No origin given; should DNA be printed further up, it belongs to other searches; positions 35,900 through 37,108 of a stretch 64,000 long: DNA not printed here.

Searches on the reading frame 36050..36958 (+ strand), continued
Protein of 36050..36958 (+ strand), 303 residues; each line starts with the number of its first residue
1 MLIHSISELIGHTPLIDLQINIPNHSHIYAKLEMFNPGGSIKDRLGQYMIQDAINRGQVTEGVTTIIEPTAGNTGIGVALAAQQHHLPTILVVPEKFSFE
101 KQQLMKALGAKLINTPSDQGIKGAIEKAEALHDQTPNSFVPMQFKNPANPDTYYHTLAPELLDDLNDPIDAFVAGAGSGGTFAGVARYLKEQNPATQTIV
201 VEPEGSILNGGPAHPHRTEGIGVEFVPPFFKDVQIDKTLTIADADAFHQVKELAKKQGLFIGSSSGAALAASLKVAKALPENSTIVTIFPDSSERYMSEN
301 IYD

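Call 53: find_related_loci(query=A3, collection=metagenome_contigs, flank=1500)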
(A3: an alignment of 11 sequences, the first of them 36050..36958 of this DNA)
Query A3 (303 aa) in metagenome_contigs; peptide patterns used: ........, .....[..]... (x = any residue, [..] = any of these).
600 stretches matched a pattern (row limit reached: there are more); 595 encode a relative of the query (tblastn E <= 1e-3); the best 80 are kept; 80 distinct loci.
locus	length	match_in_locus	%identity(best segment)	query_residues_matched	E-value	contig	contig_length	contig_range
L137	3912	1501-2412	64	1-302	9e-114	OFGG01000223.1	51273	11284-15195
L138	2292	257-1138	57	9-302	4e-116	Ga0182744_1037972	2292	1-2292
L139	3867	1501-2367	53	8-302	2e-91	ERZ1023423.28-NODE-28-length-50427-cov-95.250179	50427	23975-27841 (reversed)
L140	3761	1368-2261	48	6-303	1e-89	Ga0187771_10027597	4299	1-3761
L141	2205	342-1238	46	4-303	1e-90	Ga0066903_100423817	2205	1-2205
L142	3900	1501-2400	47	2-302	1e-87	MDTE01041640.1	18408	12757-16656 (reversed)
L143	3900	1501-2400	47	4-303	7e-86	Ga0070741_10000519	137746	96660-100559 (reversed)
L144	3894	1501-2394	47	6-303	5e-86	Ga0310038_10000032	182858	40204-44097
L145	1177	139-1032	46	6-303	6e-93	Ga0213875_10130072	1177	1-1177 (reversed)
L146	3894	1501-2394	46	6-303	4e-85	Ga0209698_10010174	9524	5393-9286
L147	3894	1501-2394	46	6-303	3e-83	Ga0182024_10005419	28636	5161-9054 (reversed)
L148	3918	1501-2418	42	2-303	1e-83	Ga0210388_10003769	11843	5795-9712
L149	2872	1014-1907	46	6-303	2e-84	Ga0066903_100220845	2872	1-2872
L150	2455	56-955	45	4-303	4e-83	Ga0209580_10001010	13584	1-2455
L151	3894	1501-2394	45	6-303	3e-82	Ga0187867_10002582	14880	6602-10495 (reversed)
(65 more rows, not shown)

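Call 66: find_homologous_proteins(query=L128:4001-4915:+, max_evalue=1e-60)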
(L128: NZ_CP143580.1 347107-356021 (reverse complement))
Query L128:4001-4915:+ (305 aa): 7752 proteins with E <= 1e-60 among 8000 candidates; the best 120 are listed.
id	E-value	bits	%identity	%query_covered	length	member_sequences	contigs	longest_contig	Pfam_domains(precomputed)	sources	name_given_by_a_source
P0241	3.6e-195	665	99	100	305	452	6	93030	PF00291.32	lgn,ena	-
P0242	6.5e-195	664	99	100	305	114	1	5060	PF00291.32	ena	-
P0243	5.7e-164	562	97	87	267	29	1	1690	PF00291.32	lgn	-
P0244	3.9e-143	494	76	100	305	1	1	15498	PF00291.32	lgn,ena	-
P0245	1.1e-136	473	71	100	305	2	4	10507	PF00291.32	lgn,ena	-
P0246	1.5e-136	472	70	100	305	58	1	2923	PF00291.32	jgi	-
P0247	3.5e-136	471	70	100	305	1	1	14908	PF00291.32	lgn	-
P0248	8.7e-136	470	69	100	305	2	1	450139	PF00291.32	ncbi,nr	ncbi:MAG: cysK [Bacillales bacterium]|nr:cysK [Bacillales bacterium]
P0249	3.7e-135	468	69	100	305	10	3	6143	PF00291.32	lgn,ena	-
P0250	1.8e-134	466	69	100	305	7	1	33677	PF00291.32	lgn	-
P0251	9.5e-134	463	71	100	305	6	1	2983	PF00291.32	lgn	-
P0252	6.0e-133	461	69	100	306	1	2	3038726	PF00291.32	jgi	jgi:cysteine synthase A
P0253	2.5e-132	459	69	100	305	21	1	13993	PF00291.32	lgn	-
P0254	6.5e-132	457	69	100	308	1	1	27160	PF00291.32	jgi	jgi:cysteine synthase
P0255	9.0e-132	457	68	100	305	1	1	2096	PF00291.32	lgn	-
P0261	5.8e-130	451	68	100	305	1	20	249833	PF00291.32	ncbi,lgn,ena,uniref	ncbi:PLP-dependent cysteine synthase family protein [Enterococcus durans]|uniref:PLP-dependent cyste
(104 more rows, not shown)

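Call 67: find_encoding_contigs(protein=P0261, flank=2000, max_places=1)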
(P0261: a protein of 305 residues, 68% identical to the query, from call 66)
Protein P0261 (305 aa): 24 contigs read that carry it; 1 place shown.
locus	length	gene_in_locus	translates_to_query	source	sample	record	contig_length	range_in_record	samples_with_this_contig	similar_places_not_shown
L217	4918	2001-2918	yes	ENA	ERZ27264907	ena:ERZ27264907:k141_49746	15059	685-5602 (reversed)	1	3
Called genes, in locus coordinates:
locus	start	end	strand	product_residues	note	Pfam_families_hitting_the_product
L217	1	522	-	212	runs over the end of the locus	PF03006:HlyIII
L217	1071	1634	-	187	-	PF08207:EFP_N, PF01132:EFP, PF09285:Elong-fact-P_C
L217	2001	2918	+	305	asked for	PF00291:PALP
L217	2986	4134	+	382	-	PF01053:Cys_Met_Meta_PP, PF00155:Aminotran_1_2 (weak)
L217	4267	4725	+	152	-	PF02664:LuxS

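Call 68: find_encoding_contigs(protein=P0248, flank=2000, max_places=1)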
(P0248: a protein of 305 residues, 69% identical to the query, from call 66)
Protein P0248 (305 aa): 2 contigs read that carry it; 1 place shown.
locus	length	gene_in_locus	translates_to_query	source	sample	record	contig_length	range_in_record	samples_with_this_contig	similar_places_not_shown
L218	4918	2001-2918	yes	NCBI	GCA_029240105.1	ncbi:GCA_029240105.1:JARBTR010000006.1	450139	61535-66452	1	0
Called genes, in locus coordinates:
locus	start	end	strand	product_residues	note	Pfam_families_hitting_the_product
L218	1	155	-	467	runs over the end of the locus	PF04055:Radical_SAM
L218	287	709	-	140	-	PF00293:NUDIX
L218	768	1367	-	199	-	PF00440:TetR_N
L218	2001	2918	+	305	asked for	PF00291:PALP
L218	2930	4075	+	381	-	PF01053:Cys_Met_Meta_PP, PF00155:Aminotran_1_2 (weak)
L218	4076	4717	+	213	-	PF01209:Ubie_methyltran (weak), PF13489:Methyltransf_23, PF13847:Methyltransf_31, PF08241:Methyltransf_11, PF08242:Methyltransf_12, PF13649:Methyltransf_25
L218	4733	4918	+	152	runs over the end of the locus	PF02664:LuxS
